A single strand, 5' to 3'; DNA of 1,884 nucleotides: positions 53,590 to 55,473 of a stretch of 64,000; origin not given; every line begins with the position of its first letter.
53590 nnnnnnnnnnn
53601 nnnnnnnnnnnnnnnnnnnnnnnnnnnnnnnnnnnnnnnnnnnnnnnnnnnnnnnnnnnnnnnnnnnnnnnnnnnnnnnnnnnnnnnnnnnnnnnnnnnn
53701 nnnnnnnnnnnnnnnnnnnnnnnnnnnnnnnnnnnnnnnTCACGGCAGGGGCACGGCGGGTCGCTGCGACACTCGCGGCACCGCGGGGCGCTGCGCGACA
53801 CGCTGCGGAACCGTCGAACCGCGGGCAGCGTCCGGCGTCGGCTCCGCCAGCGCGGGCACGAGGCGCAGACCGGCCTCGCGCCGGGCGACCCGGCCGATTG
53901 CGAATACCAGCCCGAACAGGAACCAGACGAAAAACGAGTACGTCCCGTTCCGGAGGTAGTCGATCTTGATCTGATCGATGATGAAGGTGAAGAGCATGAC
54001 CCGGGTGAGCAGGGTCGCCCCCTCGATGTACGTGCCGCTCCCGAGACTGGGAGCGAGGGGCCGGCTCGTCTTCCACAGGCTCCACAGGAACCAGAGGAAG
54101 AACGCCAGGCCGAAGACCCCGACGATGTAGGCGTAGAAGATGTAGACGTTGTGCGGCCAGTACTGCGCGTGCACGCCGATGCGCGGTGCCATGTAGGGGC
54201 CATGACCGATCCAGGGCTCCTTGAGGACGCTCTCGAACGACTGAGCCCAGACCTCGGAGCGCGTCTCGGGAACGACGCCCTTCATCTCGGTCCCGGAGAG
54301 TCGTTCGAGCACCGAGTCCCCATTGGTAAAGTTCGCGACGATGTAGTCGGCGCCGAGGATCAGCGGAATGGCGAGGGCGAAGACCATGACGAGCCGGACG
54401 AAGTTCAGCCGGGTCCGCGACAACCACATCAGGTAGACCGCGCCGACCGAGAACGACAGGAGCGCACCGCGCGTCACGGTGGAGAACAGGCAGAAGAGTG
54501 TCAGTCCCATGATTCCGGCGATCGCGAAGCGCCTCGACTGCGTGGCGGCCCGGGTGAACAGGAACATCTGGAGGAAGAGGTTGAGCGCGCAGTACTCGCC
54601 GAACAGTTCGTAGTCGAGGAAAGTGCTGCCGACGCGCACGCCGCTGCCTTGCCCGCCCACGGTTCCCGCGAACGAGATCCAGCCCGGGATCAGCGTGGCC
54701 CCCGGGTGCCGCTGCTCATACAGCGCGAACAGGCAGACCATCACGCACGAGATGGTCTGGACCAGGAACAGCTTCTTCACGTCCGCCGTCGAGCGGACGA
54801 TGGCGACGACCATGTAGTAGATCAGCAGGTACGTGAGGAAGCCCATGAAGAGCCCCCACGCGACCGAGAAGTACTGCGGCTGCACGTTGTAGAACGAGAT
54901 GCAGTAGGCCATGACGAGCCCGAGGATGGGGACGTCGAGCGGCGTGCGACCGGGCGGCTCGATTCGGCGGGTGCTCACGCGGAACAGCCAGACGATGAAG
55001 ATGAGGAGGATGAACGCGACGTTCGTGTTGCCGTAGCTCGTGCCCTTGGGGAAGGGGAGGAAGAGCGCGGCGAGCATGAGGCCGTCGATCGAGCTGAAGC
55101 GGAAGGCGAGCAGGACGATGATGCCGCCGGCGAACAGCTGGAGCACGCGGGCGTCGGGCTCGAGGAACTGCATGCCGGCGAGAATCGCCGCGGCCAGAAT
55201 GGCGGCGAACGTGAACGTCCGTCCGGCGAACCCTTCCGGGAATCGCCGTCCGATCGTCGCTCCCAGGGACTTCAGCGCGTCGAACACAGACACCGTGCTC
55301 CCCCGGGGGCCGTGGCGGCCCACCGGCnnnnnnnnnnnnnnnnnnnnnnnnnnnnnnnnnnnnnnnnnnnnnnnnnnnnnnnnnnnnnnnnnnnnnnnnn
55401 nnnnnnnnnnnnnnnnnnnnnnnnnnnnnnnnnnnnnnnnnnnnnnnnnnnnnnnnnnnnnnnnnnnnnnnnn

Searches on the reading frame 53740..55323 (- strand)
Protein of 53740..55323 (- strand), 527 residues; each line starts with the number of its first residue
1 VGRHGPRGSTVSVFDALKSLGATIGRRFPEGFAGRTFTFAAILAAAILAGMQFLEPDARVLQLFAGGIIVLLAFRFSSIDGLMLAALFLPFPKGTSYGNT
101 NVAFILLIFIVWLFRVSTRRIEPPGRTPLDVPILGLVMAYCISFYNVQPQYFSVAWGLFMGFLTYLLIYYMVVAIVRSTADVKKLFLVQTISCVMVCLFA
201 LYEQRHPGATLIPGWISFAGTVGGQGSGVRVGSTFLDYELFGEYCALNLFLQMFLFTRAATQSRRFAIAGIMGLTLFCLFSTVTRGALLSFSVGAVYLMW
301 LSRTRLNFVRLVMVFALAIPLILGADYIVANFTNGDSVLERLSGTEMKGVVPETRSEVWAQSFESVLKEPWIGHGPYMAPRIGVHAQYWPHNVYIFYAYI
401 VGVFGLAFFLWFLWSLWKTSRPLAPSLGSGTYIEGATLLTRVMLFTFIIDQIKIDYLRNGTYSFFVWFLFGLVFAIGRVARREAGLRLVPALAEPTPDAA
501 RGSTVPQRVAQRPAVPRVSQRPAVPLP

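Call 18: search_protein_families(library=pfam, proteins=[window:53740-55323:-], max_evalue=0.01)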
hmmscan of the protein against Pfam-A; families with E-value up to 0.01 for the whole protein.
window:53740-55323:- (527 aa): 1 family
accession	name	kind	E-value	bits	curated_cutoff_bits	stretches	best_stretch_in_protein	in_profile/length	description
PF04932.20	Wzy_C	-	4.5e-14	52.9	31.7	1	272-410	3-149/149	O-Antigen ligase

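Call 82: search_protein_families(library=ncbifam, proteins=[window:53740-55323:-], max_evalue=0.00001)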
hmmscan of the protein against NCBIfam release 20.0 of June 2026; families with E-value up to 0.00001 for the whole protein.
window:53740-55323:- (527 aa): 0 families
